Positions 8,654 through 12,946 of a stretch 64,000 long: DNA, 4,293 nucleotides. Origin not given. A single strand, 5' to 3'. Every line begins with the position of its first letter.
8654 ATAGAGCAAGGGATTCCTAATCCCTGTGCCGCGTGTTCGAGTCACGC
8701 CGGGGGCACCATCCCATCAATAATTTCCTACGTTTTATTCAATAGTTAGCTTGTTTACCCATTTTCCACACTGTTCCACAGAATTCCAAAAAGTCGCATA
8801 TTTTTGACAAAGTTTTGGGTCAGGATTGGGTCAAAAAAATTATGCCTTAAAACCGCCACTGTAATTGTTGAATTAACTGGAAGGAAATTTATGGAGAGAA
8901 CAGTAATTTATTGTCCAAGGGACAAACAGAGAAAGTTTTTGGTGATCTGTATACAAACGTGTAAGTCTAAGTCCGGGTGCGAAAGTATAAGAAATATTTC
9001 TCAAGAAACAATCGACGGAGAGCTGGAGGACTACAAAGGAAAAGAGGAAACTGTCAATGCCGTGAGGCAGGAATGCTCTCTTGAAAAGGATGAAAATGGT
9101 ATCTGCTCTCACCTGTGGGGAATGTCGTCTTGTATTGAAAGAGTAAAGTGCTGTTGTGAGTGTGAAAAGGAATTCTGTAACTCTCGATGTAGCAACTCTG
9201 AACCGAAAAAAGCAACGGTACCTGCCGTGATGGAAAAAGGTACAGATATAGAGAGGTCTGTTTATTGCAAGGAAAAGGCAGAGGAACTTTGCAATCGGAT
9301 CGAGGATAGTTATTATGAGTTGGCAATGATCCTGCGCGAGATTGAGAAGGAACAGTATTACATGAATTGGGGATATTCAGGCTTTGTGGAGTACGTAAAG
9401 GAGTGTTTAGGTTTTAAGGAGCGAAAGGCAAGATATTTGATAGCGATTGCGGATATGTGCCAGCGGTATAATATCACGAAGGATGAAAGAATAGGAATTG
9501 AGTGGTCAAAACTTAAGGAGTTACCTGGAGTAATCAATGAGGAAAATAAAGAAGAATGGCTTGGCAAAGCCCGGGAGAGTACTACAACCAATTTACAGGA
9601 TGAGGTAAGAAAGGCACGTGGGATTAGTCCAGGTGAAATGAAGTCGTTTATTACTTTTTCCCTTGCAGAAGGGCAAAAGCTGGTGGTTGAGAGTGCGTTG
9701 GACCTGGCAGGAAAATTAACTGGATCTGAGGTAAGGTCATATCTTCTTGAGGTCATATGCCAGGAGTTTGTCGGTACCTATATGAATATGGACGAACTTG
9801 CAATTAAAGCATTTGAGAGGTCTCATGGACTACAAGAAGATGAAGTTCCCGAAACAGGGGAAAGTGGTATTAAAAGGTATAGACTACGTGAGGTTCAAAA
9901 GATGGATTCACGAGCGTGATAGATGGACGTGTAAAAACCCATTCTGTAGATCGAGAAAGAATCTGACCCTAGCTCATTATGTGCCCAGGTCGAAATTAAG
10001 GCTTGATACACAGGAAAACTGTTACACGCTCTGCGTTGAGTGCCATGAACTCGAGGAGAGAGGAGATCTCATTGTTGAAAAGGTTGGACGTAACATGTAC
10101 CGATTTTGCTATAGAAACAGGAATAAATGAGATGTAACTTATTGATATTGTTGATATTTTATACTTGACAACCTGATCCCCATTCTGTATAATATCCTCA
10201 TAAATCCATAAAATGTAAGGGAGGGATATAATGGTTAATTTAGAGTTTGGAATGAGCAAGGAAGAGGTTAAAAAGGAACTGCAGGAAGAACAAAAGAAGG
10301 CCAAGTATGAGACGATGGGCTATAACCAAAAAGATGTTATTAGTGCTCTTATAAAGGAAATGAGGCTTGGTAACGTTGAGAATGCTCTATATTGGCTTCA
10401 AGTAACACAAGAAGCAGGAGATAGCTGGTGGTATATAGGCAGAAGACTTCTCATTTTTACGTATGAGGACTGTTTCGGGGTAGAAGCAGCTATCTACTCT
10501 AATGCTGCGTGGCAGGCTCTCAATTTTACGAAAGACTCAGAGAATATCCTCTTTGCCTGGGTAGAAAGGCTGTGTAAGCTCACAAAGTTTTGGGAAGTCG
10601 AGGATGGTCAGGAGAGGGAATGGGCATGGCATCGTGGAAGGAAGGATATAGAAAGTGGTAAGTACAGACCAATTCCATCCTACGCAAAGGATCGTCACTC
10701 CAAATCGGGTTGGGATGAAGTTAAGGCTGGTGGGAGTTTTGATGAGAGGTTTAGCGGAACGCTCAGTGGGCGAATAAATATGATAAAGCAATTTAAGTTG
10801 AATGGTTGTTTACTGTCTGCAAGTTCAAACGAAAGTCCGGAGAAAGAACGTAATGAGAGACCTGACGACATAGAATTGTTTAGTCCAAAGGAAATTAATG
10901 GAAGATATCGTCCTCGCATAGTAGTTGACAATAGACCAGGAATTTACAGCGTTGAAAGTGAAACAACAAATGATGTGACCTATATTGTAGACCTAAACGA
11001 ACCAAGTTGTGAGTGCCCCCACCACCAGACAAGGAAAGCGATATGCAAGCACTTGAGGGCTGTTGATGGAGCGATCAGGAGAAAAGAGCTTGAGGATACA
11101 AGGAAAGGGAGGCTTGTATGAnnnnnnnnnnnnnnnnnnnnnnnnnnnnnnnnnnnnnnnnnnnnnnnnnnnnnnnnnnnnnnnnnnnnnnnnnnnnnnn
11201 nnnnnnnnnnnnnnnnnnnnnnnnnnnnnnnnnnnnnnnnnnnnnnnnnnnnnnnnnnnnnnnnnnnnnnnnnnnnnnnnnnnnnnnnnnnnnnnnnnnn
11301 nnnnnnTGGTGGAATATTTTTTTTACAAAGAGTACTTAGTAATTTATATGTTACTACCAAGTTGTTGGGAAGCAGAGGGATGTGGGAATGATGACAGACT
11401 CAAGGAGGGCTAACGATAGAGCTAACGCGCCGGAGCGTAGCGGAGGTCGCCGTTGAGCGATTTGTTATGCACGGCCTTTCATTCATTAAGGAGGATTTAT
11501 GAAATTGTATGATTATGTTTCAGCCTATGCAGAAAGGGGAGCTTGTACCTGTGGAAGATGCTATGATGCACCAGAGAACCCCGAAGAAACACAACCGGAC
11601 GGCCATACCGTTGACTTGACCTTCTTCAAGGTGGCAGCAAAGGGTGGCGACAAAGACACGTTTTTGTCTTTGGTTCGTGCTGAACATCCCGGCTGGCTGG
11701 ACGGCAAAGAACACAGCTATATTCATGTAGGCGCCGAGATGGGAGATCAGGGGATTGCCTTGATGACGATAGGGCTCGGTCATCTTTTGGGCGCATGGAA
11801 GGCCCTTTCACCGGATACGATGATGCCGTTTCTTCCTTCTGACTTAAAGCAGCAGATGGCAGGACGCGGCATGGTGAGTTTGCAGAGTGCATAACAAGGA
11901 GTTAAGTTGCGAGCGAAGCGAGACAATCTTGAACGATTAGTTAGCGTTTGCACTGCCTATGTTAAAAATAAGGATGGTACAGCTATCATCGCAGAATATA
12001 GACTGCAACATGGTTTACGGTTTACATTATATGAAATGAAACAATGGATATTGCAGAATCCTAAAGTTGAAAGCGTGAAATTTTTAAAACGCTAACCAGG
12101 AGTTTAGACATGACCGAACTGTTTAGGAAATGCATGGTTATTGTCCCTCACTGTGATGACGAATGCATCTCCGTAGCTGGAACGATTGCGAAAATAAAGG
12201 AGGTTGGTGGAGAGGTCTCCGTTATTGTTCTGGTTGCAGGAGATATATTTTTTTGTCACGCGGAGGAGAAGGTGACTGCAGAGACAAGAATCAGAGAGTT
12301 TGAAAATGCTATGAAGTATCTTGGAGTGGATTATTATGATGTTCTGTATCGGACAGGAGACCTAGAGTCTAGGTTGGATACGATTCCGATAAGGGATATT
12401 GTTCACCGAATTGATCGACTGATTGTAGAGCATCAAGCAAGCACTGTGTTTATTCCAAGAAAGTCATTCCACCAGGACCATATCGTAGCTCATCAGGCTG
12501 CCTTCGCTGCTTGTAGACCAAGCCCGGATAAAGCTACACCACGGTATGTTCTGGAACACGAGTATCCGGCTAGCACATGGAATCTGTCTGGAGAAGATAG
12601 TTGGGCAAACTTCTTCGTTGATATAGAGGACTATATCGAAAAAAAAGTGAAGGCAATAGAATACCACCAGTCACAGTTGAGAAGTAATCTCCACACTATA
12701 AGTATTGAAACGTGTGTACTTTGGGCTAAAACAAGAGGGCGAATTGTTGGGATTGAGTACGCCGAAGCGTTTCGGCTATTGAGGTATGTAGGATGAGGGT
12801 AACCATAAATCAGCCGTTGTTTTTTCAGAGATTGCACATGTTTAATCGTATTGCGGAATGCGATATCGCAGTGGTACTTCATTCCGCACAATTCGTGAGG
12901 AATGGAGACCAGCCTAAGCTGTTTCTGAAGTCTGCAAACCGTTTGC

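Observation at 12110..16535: Second phage-borne glycan-modification cassette: LmbE deacetylase, WbqC-like, two methyltransferases, GT-B enzyme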

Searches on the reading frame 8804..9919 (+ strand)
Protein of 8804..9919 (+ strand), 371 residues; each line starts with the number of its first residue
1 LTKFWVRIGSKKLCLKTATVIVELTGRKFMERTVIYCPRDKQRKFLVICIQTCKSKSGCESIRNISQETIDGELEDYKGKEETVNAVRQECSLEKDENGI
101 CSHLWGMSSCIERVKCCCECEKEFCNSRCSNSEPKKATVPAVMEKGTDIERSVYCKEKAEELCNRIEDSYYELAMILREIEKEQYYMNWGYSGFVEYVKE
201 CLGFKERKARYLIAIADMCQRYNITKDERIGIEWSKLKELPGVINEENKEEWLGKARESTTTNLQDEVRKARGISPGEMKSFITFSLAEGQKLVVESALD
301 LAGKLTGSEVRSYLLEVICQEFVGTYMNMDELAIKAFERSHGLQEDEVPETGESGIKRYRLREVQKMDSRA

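Call 17: search_protein_families(library=pfam, proteins=[window:8804-9919:+], max_evalue=0.01)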
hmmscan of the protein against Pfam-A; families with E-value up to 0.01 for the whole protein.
window:8804-9919:+ (371 aa): 0 families

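Call 21: search_protein_families(library=phrogs, proteins=[window:8804-9919:+], max_evalue=0.001)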
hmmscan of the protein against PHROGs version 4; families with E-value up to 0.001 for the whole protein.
window:8804-9919:+ (371 aa): 1 family
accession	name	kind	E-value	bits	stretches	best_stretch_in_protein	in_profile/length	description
phrog_17202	-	unknown function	1.1e-27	98.5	1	157-344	80-272/305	-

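Call 95: search_solved_structures(query=A4, max_evalue=1)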
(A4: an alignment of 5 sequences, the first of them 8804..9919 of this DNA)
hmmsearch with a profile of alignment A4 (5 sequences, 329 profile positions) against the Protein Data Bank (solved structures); distinct sequences matched with E-value up to 1: 11.
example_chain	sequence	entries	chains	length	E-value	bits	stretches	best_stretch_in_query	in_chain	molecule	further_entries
9qhc_A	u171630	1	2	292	3.7e-05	26.4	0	69-69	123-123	Engineered tetratricopeptide repeat protein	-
6b85_J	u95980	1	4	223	0.39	13.1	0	61-108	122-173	TMHC4_R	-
5lon_A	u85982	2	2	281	0.48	12.8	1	96-176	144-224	KLLA0F23980p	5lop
9bc5_A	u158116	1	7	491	0.52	12.7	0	103-142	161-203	Protein Rep68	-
9bu7_A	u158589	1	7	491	0.52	12.7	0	103-142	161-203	Protein Rep68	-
6am0_A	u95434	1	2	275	0.63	12.5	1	96-176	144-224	KLLA0F23980p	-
7jsi_A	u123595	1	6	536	0.64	12.4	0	103-142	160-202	Protein Rep68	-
7jse_A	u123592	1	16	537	0.64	12.4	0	103-142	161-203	Protein Rep68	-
7jsf_A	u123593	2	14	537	0.64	12.4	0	103-142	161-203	Protein Rep68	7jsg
7jsh_A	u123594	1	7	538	0.64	12.4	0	103-142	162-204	Protein Rep68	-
8bu0_A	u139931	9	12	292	0.96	11.8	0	104-131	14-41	Consensus tetratricopeptide repeat protein | Crystal structure of an 8-repeat consensus TPR superhelix with Zinc. | Monomer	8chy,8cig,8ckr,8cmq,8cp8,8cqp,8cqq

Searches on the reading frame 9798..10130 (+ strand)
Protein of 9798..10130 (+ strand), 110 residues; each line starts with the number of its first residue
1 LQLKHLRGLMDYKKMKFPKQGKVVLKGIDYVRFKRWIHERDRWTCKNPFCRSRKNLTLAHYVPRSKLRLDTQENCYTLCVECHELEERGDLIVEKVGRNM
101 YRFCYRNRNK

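Call 17: search_protein_families(library=pfam, proteins=[window:9798-10130:+], max_evalue=0.01)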
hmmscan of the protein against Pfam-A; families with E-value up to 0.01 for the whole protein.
window:9798-10130:+ (110 aa): 1 family
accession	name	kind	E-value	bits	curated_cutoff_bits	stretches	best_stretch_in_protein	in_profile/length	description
PF01844.29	HNH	-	5.6e-05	23.6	21.4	1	45-86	4-44/47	HNH endonuclease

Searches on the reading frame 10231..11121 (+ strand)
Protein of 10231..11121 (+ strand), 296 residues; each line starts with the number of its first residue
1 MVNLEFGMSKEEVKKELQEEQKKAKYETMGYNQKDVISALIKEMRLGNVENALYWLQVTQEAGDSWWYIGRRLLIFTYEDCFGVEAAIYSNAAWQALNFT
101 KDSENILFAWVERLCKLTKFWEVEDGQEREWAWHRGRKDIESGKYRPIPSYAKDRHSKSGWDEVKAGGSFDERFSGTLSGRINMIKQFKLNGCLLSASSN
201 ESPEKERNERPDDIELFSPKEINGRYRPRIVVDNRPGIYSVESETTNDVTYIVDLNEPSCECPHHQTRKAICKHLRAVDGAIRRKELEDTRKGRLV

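Call 17: search_protein_families(library=pfam, proteins=[window:10231-11121:+], max_evalue=0.01)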
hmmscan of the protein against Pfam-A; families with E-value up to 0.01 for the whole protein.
window:10231-11121:+ (296 aa): 2 families
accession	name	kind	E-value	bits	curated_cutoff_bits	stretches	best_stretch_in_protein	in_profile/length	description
PF12002.13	MgsA_C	-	5.2e-05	23.6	27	1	49-158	4-111/167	MgsA AAA+ ATPase C terminal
PF04434.22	SWIM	-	0.002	18.1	19.6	1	251-278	1-33/38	SWIM zinc finger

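Call 21: search_protein_families(library=phrogs, proteins=[window:10231-11121:+], max_evalue=0.001)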
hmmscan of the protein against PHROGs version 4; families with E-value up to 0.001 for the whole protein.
window:10231-11121:+ (296 aa): 2 families
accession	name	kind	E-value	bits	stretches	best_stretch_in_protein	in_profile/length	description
phrog_17897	-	unknown function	8.5e-05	23.4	1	233-285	37-90/129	-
phrog_33349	-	other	0.00022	22.3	1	33-98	26-91/239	ATPase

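Call 94: search_solved_structures(query=A3, max_evalue=1)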
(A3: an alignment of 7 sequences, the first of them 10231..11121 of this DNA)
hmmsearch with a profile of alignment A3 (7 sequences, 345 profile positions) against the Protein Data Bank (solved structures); distinct sequences matched with E-value up to 1: 8.
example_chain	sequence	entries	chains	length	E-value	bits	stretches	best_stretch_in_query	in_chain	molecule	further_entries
3ctd_A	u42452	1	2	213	3.4e-12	49.3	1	26-97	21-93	Putative ATPase, AAA family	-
2qw6_A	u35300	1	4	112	3.4e-08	36.2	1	36-89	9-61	AAA ATPase, central region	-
2r9g_A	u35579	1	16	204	6.5e-08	35.2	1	36-89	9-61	AAA ATPase, central region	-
3bge_A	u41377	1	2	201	8.7e-08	34.8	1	42-92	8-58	Predicted ATPase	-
3pvs_A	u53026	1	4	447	2.3e-06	30.1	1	37-92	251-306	Replication-associated recombination protein A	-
8g28_A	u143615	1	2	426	5.5e-06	28.9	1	30-92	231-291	ATPase, AAA family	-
8ebt_F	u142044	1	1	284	0.42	12.8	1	56-106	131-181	General transcription factor IIH subunit 3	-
28jm_F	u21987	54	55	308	0.46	12.7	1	56-106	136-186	General transcription factor IIH subunit 3 | General transcription factor IIH subunit 3, p34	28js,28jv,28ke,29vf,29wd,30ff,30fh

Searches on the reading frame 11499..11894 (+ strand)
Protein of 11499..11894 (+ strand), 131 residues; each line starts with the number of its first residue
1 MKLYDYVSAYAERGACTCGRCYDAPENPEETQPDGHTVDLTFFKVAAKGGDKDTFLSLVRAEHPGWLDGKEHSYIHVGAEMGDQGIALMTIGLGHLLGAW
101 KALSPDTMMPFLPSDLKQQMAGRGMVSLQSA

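Call 4: search_protein_families(library=pfam, proteins=[window:11499-11894:+], max_evalue=0.01)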
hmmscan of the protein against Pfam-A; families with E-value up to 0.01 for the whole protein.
window:11499-11894:+ (131 aa): 0 families

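Call 5: search_protein_families(library=phrogs, proteins=[window:11499-11894:+], max_evalue=0.01)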
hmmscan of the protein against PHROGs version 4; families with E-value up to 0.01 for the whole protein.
window:11499-11894:+ (131 aa): 0 families

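Call 21: search_protein_families(library=phrogs, proteins=[window:11499-11894:+], max_evalue=0.001)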
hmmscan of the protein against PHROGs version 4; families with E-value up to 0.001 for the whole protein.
window:11499-11894:+ (131 aa): 0 families

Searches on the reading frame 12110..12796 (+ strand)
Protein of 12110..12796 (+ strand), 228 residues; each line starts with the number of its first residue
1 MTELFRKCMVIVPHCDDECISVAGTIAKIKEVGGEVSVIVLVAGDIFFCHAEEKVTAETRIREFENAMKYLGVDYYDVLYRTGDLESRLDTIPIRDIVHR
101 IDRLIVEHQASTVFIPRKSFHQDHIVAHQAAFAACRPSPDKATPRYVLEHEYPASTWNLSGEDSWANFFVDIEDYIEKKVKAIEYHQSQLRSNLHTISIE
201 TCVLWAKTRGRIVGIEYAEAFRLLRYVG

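Call 4: search_protein_families(library=pfam, proteins=[window:12110-12796:+], max_evalue=0.01)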
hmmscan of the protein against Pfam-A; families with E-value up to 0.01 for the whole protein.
window:12110-12796:+ (228 aa): 1 family
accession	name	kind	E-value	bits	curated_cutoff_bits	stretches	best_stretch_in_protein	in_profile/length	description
PF02585.22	PIG-L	-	1.4e-19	71.3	28.2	1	9-134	1-128/129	GlcNAc-PI de-N-acetylase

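Call 5: search_protein_families(library=phrogs, proteins=[window:12110-12796:+], max_evalue=0.01)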
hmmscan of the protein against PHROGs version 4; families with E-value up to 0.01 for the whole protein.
window:12110-12796:+ (228 aa): 1 family
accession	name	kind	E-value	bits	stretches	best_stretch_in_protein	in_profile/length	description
phrog_11796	-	unknown function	5.1e-24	86.6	1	7-225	3-210/217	-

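Call 9: search_protein_families(library=ncbifam, proteins=[window:12110-12796:+], max_evalue=0.01)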
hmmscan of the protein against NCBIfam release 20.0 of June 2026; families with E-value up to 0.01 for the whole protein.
window:12110-12796:+ (228 aa): 5 families
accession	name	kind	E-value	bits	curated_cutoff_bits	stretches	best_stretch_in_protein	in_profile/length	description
TIGR04000.1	thiol_BshB2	equivalog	3.9e-16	59.4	195.25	1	7-197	2-192/217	bacillithiol biosynthesis deacetylase BshB2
TIGR04001.1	thiol_BshB1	equivalog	1.7e-15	57.4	182.5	1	9-223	5-220/226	bacillithiol biosynthesis deacetylase BshB1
NF002557.0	PRK02122.1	subfamily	1.2e-05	23.7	384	1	6-51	371-416/653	glucosamine-6-phosphate deaminase-like protein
TIGR03446.1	mycothiol_Mca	equivalog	0.00014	21.6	277.15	1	8-134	3-149/283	mycothiol conjugate amidase Mca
TIGR03445.1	mycothiol_MshB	equivalog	0.0023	17.8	224.35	0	12-80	4-81/284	N-acetyl-1-D-myo-inositol-2-amino-2-deoxy-alpha-D-glucopyranoside deacetylase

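Call 49: search_solved_structures(query=window:12110-12796:+, max_evalue=0.01)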
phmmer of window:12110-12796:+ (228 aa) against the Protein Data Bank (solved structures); distinct sequences matched with E-value up to 0.01: 7.
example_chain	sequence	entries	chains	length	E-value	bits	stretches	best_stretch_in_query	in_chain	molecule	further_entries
8bgn_A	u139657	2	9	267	1.6e-11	47.5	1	6-224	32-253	Diacetylchitobiose deacetylase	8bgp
8bgo_A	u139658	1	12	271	1.6e-11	47.5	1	6-224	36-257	Diacetylchitobiose deacetylase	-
3wl4_A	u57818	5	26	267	6.1e-10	42.3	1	6-224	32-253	Uncharacterized protein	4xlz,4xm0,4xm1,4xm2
3we7_A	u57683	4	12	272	1.1e-09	41.5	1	6-224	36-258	Putative uncharacterized protein PH0499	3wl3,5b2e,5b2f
2ixd_A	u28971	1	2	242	4.5e-08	36.2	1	12-222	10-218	LMBE-RELATED PROTEIN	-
1uan_A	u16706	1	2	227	1.4e-05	28.1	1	8-221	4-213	hypothetical protein TT1542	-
6p2t_A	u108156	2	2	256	0.00013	24.9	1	12-223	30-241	N-acetyl-alpha-D-glucosaminyl L-malate deacetylase 1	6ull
